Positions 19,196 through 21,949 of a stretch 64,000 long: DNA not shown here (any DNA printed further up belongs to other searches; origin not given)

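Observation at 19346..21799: BspA-type leucine-rich-repeat array fused to a DNA N6A/N4C methyltransferase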

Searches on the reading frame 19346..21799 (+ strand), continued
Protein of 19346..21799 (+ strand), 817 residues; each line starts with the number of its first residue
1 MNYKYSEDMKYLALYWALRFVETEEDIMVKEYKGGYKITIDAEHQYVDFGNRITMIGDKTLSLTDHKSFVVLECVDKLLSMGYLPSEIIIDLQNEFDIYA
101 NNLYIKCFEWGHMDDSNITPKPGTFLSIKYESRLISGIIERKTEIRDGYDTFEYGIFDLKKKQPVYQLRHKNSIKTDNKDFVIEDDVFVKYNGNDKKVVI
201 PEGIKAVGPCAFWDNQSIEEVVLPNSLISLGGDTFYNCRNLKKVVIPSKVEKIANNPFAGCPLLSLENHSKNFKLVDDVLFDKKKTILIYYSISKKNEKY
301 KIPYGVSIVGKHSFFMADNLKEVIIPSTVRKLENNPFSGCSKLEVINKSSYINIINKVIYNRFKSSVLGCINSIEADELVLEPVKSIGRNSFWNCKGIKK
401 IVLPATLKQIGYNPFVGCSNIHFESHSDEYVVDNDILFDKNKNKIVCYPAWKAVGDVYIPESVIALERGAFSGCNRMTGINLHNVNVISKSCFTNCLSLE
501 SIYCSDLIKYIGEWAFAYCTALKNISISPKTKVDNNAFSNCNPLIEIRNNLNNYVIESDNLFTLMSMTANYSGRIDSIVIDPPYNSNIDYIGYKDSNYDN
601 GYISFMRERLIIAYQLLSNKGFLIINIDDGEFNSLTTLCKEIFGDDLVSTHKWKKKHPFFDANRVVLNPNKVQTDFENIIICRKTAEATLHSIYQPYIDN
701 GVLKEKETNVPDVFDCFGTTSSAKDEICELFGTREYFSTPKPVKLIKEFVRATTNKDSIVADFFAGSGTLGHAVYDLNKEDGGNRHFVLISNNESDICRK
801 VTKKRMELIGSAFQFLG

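Call 59: find_encoding_contigs(protein=P0017, flank=10000, max_places=1)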
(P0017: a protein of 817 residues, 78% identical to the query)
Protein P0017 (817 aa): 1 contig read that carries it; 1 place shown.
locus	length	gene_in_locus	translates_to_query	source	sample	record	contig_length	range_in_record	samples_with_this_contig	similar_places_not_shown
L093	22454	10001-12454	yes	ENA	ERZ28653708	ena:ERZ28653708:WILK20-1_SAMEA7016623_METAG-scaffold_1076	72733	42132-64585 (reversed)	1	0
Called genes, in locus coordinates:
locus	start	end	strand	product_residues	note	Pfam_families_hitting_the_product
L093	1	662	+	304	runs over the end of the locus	PF00149:Metallophos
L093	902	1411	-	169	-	-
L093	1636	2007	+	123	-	-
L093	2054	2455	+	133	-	PF01957:NfeD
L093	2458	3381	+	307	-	PF01145:Band_7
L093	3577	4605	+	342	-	PF14022:DUF4238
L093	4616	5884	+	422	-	-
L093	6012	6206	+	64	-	PF12844:HTH_19 (faint), PF13443:HTH_26 (weak), PF01381:HTH_3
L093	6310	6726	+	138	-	-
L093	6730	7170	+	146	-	PF13353:Fer4_12, PF04055:Radical_SAM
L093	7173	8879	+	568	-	PF13597:NRDD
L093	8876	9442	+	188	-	PF12850:Metallophos_2 (faint)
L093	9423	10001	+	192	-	PF01712:dNK (weak), PF02223:Thymidylate_kin, PF13238:AAA_18, PF13207:AAA_17 (faint)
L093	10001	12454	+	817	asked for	PF13306:LRR_5, PF01555:N6_N4_Mtase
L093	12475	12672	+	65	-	-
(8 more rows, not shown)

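Call 66: search_protein_families(library=pfam, proteins=[L001:10117-10650:+, P0137], max_evalue=10)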
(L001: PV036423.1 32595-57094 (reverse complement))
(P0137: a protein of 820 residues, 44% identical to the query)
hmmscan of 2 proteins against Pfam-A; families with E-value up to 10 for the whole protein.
L001:10117-10650:+ (178 aa): 0 families

P0137 (820 aa): 5 families
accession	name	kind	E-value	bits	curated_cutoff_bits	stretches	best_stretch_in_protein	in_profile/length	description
PF13306.12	LRR_5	-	6.9e-43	146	27.7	4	178-285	6-112/127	BspA type Leucine rich repeat region (6 copies)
PF01555.25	N6_N4_Mtase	-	2.1e-35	123.1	26.7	1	575-787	1-208/221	DNA methylase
PF13855.12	LRR_8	-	1.4e-10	41.2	27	4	218-259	13-55/61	Leucine rich repeat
PF03602.21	Cons_hypoth95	-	0.0084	16.2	24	1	753-770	40-57/182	Conserved hypothetical protein 95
PF12799.13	LRR_4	-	0.44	11.3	27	1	475-511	1-39/44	Leucine Rich repeats (2 copies)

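Call 77: get_annotated_region(hit=H36, flank=4000)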
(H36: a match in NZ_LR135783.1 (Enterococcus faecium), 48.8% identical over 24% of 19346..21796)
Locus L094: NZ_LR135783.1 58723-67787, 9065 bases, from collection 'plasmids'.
description: Enterococcus faecium isolate E4239 plasmid 2
organism: Enterococcus faecium (NCBI taxid 1352)
taxonomy: Bacteria; Bacillota; Bacilli; Lactobacillales; Enterococcaceae; Enterococcus; Enterococcus faecium
host: -; source: -; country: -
typing (MOB-suite, as given by PLSDB): conjugative; replicon rep_cluster_893; relaxase MOBP; mating-pair formation MPF_T
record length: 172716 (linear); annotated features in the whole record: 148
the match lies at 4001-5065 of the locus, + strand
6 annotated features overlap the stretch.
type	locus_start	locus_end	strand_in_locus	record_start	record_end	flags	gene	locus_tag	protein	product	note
CDS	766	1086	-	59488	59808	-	-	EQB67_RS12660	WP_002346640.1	hypothetical protein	-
CDS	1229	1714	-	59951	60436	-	-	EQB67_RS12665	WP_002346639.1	helix-turn-helix transcriptional regulator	-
CDS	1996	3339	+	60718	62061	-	-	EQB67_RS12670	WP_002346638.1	hypothetical protein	-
CDS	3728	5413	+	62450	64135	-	-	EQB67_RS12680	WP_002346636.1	site-specific DNA-methyltransferase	GO:0006306 - DNA methylation [Evidence IEA]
CDS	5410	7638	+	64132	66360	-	-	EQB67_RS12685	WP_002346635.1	DEAD/DEAH box helicase family protein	-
CDS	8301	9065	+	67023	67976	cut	-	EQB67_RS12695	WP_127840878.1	IS30 family transposase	-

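Call 83: list_cluster_members(proteins=[window:19346-21796:+, P0019, P0091, P0101, P0062])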
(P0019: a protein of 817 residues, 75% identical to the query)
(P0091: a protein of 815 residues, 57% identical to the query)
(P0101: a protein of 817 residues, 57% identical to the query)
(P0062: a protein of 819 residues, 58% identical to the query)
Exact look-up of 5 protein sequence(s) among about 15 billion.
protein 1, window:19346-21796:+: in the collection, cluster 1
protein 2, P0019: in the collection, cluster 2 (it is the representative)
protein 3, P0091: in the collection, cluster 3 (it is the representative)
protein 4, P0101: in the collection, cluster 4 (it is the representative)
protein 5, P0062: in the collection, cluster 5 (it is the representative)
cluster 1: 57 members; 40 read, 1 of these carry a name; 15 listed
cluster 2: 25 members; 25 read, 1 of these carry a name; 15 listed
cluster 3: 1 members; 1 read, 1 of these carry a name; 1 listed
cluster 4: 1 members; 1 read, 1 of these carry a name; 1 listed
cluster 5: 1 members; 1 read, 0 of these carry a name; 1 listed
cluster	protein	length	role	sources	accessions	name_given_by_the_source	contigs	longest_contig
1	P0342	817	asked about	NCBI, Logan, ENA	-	-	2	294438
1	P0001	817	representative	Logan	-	-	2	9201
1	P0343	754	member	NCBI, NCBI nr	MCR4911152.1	MAG: leucine-rich repeat protein, partial [Bacilli bacterium] | leucine-rich repeat protein [Bacilli bacterium]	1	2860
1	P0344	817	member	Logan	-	-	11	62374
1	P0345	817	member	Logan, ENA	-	-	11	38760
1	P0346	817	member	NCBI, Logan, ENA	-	-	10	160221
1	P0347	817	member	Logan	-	-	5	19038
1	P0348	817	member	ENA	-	-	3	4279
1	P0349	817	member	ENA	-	-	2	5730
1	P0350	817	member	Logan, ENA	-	-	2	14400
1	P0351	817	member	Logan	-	-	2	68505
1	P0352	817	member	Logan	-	-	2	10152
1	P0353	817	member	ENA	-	-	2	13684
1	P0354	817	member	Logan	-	-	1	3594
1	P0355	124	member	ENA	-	-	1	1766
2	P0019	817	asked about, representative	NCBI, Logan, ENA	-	-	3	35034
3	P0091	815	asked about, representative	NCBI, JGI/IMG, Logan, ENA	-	DNA modification methylase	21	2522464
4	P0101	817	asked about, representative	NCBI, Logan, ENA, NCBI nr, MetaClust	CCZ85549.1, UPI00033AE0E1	putative uncharacterized protein [Firmicutes bacterium CAG:631] | status=active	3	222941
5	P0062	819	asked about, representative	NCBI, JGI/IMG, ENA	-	-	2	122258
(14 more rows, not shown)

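Call 84: find_encoding_contigs(protein=window:19346-21799:+, flank=10000, max_places=4)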
Protein window:19346-21799:+ (817 aa): 3 contigs read that carry it; 1 place shown.
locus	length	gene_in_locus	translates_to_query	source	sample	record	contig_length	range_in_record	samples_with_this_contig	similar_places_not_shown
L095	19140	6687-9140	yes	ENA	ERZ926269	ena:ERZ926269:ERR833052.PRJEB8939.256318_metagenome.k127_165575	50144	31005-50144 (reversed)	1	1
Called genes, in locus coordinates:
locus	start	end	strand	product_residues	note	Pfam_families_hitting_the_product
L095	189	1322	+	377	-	-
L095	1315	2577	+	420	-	-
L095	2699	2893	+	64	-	PF13443:HTH_26 (weak), PF01381:HTH_3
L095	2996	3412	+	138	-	-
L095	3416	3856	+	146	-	PF13353:Fer4_12, PF04055:Radical_SAM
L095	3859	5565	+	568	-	PF13597:NRDD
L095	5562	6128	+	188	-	PF12850:Metallophos_2 (weak)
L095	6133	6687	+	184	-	PF13207:AAA_17 (faint), PF13238:AAA_18 (weak), PF02223:Thymidylate_kin (weak)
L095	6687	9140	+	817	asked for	PF13306:LRR_5, PF01555:N6_N4_Mtase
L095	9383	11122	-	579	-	PF00239:Resolvase, PF07508:Recombinase, PF13408:Zn_ribbon_recom (weak)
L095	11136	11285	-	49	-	-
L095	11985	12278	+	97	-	PF01381:HTH_3 (weak)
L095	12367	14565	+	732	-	PF08706:D5_N, PF19263:DUF5906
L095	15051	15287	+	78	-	-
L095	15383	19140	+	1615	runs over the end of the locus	PF13156:Mrr_cat_2, PF00270:DEAD (weak), PF04851:ResIII, PF00271:Helicase_C, PF22240:ISP_coupler, PF02384:N6_Mtase (weak), PF07669:Eco57I (weak), PF18135:Type_ISP_C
